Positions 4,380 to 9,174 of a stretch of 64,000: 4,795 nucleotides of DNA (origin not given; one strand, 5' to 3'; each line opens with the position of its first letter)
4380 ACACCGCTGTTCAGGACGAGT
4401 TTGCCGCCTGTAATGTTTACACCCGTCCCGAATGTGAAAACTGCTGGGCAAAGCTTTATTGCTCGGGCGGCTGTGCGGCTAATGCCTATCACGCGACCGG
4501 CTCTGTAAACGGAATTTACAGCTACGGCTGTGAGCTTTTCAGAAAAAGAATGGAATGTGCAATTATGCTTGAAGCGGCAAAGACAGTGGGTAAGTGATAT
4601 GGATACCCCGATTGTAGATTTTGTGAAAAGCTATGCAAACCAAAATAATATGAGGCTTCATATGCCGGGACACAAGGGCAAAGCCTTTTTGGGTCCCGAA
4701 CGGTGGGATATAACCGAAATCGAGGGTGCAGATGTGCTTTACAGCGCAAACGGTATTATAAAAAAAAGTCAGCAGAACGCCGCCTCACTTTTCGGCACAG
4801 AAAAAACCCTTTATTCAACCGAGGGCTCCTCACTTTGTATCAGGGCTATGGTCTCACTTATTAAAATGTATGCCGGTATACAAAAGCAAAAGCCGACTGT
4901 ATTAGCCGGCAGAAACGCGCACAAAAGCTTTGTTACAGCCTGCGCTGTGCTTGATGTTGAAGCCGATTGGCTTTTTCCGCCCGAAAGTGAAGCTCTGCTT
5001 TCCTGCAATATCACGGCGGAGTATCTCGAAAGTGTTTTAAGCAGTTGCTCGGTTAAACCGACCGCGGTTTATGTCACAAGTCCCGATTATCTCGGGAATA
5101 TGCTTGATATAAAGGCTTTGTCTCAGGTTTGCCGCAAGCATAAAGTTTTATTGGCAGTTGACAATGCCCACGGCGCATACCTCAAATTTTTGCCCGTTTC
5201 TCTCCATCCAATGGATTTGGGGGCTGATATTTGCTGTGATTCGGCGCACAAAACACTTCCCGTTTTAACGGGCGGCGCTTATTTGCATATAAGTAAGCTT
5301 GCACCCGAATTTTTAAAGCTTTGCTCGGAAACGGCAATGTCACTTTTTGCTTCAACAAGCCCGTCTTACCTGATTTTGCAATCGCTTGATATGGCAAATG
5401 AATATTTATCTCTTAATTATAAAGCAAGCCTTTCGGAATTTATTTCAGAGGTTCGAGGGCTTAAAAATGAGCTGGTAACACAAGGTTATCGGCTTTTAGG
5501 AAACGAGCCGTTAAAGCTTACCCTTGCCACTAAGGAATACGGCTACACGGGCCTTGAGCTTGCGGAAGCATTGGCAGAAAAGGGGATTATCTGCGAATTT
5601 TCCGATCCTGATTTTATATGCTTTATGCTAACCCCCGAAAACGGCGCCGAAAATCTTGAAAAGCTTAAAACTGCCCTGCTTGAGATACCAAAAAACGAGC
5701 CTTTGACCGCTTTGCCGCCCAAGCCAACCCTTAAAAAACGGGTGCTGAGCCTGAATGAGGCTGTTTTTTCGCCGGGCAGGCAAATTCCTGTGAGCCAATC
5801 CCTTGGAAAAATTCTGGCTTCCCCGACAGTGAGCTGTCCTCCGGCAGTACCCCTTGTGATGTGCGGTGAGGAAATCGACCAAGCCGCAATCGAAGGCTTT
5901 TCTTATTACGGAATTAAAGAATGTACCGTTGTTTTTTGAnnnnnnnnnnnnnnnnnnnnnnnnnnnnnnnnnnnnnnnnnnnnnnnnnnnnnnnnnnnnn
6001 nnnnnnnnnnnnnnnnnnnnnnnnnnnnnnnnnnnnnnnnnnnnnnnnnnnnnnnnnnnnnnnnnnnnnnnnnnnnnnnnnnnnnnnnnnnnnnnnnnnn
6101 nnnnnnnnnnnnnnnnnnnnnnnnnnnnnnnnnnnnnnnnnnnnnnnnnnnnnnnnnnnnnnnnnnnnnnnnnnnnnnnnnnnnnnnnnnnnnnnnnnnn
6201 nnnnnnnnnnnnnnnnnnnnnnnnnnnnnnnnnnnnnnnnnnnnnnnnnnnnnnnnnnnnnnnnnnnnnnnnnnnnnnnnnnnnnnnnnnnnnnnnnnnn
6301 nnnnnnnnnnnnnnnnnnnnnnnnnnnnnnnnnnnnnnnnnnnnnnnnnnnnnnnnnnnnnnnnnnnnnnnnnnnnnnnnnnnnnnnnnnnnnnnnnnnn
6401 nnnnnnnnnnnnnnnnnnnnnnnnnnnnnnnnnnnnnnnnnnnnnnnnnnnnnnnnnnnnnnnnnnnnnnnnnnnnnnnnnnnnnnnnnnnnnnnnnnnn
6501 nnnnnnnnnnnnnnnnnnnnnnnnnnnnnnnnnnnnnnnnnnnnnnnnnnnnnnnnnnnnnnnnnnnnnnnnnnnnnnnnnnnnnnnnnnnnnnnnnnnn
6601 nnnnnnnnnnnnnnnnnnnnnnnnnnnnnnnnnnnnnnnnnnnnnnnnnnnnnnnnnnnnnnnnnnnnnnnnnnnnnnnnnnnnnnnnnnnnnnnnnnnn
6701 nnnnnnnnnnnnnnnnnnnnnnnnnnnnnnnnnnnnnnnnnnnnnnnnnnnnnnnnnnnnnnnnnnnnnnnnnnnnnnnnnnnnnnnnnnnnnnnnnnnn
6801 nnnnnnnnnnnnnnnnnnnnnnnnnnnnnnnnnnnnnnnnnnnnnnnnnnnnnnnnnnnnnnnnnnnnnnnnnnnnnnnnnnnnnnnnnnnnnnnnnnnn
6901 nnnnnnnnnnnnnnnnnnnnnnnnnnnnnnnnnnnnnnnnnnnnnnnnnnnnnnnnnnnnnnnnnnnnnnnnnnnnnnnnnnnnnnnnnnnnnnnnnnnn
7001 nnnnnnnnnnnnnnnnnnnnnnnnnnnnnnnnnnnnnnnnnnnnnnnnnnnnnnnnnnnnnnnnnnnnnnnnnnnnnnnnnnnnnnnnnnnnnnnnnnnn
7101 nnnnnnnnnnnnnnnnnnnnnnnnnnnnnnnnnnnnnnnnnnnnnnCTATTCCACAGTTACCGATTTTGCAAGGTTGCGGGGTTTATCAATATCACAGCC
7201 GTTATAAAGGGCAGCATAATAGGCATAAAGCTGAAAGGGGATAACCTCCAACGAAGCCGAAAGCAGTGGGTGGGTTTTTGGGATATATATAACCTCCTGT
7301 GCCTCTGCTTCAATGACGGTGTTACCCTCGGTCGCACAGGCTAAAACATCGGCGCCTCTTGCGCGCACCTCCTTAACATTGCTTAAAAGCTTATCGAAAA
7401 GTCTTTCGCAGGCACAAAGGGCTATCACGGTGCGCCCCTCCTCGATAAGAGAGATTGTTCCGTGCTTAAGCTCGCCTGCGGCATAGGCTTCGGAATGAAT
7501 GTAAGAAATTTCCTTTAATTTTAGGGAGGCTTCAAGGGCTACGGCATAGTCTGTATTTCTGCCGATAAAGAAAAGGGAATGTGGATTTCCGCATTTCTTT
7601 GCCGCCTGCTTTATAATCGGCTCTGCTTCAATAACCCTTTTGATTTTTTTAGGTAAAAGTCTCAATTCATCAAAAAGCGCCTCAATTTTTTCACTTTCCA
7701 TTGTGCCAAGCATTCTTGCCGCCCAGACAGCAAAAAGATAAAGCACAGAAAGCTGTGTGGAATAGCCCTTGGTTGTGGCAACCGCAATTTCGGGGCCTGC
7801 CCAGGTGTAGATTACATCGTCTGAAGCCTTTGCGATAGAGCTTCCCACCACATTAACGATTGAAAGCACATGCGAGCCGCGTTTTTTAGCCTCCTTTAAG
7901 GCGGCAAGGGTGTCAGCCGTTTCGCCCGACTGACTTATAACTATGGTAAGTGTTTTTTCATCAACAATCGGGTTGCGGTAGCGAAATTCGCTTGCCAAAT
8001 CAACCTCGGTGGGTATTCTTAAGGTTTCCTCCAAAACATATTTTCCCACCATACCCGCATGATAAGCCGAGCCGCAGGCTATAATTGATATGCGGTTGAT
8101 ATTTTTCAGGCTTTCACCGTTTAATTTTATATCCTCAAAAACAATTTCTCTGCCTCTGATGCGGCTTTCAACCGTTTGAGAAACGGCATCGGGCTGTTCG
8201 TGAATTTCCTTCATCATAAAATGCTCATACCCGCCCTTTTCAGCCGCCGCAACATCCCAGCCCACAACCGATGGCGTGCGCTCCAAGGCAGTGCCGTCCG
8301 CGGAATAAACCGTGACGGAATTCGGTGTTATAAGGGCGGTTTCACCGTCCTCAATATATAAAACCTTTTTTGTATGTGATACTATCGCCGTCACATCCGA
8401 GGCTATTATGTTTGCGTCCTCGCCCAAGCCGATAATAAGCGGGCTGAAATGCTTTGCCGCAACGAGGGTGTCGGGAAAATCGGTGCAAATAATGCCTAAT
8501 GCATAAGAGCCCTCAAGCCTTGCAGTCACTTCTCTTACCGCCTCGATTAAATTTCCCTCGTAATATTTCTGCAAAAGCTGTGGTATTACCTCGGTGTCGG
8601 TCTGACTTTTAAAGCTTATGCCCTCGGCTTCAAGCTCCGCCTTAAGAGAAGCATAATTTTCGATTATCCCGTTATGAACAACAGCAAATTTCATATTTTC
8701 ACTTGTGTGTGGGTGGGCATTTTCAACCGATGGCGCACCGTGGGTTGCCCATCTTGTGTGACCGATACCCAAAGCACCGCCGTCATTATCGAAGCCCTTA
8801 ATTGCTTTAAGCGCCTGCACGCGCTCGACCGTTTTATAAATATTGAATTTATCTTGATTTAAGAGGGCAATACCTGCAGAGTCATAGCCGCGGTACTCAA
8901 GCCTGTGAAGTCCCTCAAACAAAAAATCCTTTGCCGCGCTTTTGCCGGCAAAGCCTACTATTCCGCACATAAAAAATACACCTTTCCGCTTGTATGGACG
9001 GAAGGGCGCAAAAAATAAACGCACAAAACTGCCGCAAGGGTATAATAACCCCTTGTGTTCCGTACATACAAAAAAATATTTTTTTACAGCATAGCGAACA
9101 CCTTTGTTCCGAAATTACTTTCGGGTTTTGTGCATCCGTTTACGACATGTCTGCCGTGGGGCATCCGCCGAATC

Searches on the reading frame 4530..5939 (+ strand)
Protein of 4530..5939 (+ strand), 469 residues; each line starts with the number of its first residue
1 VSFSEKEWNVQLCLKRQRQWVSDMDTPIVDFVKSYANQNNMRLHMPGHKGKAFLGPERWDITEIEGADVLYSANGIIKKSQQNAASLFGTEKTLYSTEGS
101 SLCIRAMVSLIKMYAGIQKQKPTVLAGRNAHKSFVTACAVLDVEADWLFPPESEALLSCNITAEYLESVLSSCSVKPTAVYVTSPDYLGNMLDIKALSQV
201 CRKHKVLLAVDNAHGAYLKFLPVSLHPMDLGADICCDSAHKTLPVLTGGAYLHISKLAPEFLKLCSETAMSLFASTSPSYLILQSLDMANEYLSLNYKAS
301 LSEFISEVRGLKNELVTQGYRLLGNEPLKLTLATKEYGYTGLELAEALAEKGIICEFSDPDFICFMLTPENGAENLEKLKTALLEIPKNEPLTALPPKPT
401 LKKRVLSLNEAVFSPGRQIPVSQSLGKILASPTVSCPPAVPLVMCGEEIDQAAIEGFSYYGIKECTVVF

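Call 6: search_protein_families(library=pfam, proteins=[window:4530-5939:+], max_evalue=0.1)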
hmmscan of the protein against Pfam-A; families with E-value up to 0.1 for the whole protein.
window:4530-5939:+ (469 aa): 6 families
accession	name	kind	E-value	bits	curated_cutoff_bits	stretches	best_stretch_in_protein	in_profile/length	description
PF01276.26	OKR_DC_1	-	8.5e-37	127.3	27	1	26-314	1-313/417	Orn/Lys/Arg decarboxylase, major domain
PF01053.26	Cys_Met_Meta_PP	-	4.8e-07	29.1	27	1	167-241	128-198/381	Cys/Met metabolism PLP-dependent enzyme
PF00155.27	Aminotran_1_2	-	5.8e-06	26.2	19.7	1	71-355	38-330/361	Aminotransferase class I and II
PF03711.20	OKR_DC_1_C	-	0.001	19.8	24.2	1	416-454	63-101/132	Orn/Lys/Arg decarboxylase, C-terminal domain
PF00266.25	Aminotran_5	-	0.0036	16.8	21.5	1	176-243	139-203/371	Aminotransferase class-V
PF01041.23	DegT_DnrJ_EryC1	-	0.03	14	19.8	1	181-217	115-151/360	DegT/DnrJ/EryC1/StrS aminotransferase family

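Call 13: find_related_loci(query=window:4530-5939:+, collection=genome_contigs, flank=6000)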
Query window:4530-5939:+ (469 aa) in genome_contigs; peptide patterns used: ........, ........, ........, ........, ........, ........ (x = any residue, [..] = any of these).
139 stretches matched a pattern; 100 encode a relative of the query (tblastn E <= 1e-3); the best 80 are kept; 80 distinct loci.
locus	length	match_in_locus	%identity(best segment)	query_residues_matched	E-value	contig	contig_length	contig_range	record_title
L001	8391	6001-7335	60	24-468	6e-180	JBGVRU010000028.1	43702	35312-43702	MAG: Acutalibacteraceae bacterium isolate fecal_MAG_133 fecal_MAG_133_contig_0028, whole genome shotgun sequence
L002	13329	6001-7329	59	24-468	2e-172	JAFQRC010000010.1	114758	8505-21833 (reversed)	MAG: Ruminococcus sp. isolate RGIG2074 Goat_Colon-2__c495, whole genome shotgun sequence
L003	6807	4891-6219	57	22-468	6e-168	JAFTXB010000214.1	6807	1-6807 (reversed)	MAG: Clostridia bacterium isolate RGIG4228 Roe_deer_Colon-4__c342277, whole genome shotgun sequence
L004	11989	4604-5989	55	4-468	2e-167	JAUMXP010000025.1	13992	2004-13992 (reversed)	MAG: Eubacteriales bacterium isolate S16M_St_3 NODE_1222_length_13992_cov_6.192868, whole genome shotgun sequence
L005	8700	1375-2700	56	24-468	7e-165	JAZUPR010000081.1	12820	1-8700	MAG: Clostridia bacterium isolate T1900044864_TS20190330.MAGScoT_cleanbin_000030 SGB_3121_k141_1014016, whole genome sho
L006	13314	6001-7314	58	24-469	5e-162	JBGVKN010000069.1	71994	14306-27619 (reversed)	MAG: Faecousia sp. isolate fecal_MAG_303 fecal_MAG_303_contig_0069, whole genome shotgun sequence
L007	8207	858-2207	56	16-468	1e-160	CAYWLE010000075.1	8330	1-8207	MAG TPA_asm: uncultured Oscillospiraceae bacterium isolate SRP350583_co1_410 genome assembly, contig: NODE_14028_length_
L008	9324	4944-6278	54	24-469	4e-160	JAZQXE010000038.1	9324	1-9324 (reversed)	MAG: Eubacteriales bacterium isolate T1900045162_TC20190156.MAGScoT_cleanbin_000055 SGB_5091_k141_42246, whole genome sh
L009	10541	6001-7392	53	1-468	3e-159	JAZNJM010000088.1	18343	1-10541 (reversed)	MAG: Eubacteriales bacterium isolate T1900044680_TS20190146.MAGScoT_cleanbin_000010 SGB_1678_k141_762444, whole genome s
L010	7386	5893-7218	55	24-468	5e-159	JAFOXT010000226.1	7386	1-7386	MAG: Clostridia bacterium isolate RGIG895 Dairy_cattle_Rectum-3__c447783, whole genome shotgun sequence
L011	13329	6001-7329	53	24-468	8e-158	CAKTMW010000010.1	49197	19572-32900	MAG: uncultured Oscillospiraceae bacterium isolate REFINED_METABAT215_TOP10_CONTIGS_1500_ASSEMBLY_K77_MERGED__Hadza_MoBi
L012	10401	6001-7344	54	13-468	1e-157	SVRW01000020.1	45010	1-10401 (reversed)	MAG: Oscillospiraceae bacterium isolate SIG653 NODE_18500_length_45010_cov_3.170042, whole genome shotgun sequence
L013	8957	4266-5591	55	24-469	6e-157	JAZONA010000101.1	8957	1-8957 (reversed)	MAG: Faecousia sp. isolate T1900045643_YK20190337.MAGScoT_cleanbin_000039 SGB_8146_k141_1178160, whole genome shotgun se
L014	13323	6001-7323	55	24-468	6e-157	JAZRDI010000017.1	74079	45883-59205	MAG: Eubacteriales bacterium isolate T1900045506_YK20190200.MAGScoT_cleanbin_000047 SGB_7537_k141_2411344, whole genome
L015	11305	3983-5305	54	24-468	1e-156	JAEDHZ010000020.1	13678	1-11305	MAG: Clostridiaceae bacterium isolate MAG149 NODE_4073_length_13678_cov_6.217059, whole genome shotgun sequence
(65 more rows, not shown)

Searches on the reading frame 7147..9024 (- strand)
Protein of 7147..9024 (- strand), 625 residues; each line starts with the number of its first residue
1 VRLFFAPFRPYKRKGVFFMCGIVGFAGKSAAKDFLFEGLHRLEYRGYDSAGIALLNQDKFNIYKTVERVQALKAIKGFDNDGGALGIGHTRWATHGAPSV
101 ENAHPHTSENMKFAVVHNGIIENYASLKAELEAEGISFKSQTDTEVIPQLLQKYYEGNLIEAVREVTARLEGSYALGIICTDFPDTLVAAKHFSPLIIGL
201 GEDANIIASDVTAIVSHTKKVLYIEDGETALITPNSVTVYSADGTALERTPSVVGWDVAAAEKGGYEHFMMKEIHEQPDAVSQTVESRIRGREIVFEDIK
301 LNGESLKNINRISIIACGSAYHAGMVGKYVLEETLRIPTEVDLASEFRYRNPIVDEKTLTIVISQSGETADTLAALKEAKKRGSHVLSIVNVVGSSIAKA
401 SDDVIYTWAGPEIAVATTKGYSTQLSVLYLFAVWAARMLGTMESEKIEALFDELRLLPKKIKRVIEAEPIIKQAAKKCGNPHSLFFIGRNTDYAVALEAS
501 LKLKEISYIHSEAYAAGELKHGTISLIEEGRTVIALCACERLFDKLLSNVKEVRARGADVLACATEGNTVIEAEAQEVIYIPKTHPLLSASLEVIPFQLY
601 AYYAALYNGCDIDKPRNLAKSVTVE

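Call 6: search_protein_families(library=pfam, proteins=[window:7147-9024:-], max_evalue=0.1)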
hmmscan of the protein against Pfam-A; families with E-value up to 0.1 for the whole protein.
window:7147-9024:- (625 aa): 5 families
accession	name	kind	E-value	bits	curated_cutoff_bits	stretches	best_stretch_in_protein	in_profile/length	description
PF01380.27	SIS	-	9e-56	187.7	25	2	306-433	2-130/131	SIS domain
PF13522.11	GATase_6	-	1.3e-17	64.5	27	1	84-199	11-119/130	Glutamine amidotransferase domain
PF13537.11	GATase_7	-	1.8e-16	60.7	25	1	100-214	10-121/123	Glutamine amidotransferase domain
PF13580.11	SIS_2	-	0.0092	16.5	27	1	347-389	95-136/138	SIS domain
PF13230.11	GATase_4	-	0.042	13.2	23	1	87-147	75-133/272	Glutamine amidotransferases class-II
